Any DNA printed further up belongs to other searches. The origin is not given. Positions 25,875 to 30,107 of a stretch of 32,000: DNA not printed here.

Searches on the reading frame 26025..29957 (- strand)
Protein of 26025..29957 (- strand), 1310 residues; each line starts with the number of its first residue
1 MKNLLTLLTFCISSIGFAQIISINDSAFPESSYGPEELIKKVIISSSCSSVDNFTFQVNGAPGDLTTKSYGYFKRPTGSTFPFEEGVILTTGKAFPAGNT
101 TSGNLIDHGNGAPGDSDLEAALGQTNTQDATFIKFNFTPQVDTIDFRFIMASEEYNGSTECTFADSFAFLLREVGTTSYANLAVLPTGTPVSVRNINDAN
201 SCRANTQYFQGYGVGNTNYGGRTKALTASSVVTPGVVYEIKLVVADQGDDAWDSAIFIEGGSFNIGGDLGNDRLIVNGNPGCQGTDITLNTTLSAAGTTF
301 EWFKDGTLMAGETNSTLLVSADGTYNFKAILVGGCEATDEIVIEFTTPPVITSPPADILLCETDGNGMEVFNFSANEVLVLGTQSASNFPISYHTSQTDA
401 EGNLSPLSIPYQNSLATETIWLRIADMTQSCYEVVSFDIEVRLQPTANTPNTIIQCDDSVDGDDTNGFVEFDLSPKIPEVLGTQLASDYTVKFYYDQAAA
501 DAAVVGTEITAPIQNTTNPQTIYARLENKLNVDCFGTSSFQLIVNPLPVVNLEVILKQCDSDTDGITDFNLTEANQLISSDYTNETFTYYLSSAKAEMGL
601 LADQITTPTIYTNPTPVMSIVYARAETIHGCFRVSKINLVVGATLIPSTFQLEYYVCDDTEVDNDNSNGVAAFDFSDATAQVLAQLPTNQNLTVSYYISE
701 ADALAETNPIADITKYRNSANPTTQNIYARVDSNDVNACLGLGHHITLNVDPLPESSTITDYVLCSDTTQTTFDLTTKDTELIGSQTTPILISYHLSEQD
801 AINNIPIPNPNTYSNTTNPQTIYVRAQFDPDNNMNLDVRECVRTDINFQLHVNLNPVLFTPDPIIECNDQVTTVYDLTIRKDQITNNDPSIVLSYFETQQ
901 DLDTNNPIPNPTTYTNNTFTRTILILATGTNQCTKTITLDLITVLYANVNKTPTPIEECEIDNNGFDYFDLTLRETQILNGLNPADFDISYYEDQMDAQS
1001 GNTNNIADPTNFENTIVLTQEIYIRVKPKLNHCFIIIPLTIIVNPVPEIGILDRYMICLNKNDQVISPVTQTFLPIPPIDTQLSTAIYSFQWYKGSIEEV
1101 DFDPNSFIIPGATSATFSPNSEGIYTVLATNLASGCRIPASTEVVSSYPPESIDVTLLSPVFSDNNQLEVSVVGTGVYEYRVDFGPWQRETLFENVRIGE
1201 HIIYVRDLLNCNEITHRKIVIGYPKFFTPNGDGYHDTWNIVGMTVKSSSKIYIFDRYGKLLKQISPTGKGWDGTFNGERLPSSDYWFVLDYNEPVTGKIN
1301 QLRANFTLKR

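Call 47: search_protein_families(library=pfam, proteins=[window:26025-29957:-], max_evalue=0.001)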
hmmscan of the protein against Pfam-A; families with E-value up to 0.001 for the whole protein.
window:26025-29957:- (1310 aa): 2 families
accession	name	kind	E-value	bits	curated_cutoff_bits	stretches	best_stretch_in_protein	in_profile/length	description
PF13585.12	CHU_C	-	3.5e-13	49.9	27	1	1223-1293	3-74/86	CHU_C Type IX secretion signal domain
PF19081.6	Ig_7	-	0.00012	22.8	27.3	1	277-344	8-79/84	Ig-like domain CHU_C associated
